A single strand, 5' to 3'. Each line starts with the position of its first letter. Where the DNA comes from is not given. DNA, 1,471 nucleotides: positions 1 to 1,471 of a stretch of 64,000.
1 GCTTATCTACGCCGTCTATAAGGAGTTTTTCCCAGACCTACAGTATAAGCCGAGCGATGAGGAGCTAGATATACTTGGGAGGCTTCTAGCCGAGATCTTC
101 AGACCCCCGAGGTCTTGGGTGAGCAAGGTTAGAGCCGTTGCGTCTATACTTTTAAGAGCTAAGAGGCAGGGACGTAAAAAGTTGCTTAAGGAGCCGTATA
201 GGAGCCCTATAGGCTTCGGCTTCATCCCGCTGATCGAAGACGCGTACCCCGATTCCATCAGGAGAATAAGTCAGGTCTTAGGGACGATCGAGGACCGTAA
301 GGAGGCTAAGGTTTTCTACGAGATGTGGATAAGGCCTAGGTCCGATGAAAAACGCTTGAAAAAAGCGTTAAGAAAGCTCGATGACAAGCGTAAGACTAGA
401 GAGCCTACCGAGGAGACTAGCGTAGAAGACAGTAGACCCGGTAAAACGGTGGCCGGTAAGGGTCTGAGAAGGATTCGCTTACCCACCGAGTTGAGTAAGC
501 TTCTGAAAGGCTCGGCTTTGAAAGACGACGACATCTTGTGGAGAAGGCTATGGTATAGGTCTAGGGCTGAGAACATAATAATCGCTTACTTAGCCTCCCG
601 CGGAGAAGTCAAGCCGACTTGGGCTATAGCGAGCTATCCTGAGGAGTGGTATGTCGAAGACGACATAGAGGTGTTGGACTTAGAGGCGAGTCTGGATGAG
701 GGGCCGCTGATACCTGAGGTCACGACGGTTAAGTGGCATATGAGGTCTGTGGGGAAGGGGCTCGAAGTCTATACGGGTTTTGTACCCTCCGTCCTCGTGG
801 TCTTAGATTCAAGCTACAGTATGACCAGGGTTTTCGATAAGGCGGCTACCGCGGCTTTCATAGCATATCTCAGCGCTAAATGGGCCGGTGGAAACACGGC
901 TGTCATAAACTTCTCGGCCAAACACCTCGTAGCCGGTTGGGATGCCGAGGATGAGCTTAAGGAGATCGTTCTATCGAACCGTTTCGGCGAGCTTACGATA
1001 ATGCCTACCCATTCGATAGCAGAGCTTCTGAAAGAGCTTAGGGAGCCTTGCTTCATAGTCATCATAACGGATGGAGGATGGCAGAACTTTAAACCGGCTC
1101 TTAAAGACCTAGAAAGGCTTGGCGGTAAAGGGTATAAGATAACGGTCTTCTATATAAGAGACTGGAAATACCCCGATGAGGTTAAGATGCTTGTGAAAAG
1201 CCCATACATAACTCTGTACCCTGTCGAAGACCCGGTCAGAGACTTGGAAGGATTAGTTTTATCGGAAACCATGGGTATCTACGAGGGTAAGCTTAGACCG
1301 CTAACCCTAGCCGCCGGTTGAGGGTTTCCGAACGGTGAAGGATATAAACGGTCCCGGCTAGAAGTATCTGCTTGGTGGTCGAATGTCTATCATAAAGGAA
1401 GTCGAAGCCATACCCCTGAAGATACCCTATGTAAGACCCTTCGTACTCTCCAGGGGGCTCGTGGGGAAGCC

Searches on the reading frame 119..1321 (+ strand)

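Call 3: search_protein_families(library=pfam, proteins=[window:119-1321:+], max_evalue=0.01)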
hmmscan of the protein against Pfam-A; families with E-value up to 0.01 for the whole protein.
window:119-1321:+ (400 aa): 1 family
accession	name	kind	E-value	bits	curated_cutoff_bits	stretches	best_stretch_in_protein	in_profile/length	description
PF13519.12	VWA_2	-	0.006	17.6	27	0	225-269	1-49/107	von Willebrand factor type A domain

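Call 5: search_protein_families(library=padloc, proteins=[window:119-1321:+], max_evalue=0.01)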
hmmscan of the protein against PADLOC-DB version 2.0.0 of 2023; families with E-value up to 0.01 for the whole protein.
window:119-1321:+ (400 aa): 0 families

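Call 6: search_protein_families(library=ncbifam, proteins=[window:119-1321:+], max_evalue=0.01)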
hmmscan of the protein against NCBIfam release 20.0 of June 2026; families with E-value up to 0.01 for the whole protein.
window:119-1321:+ (400 aa): 0 families
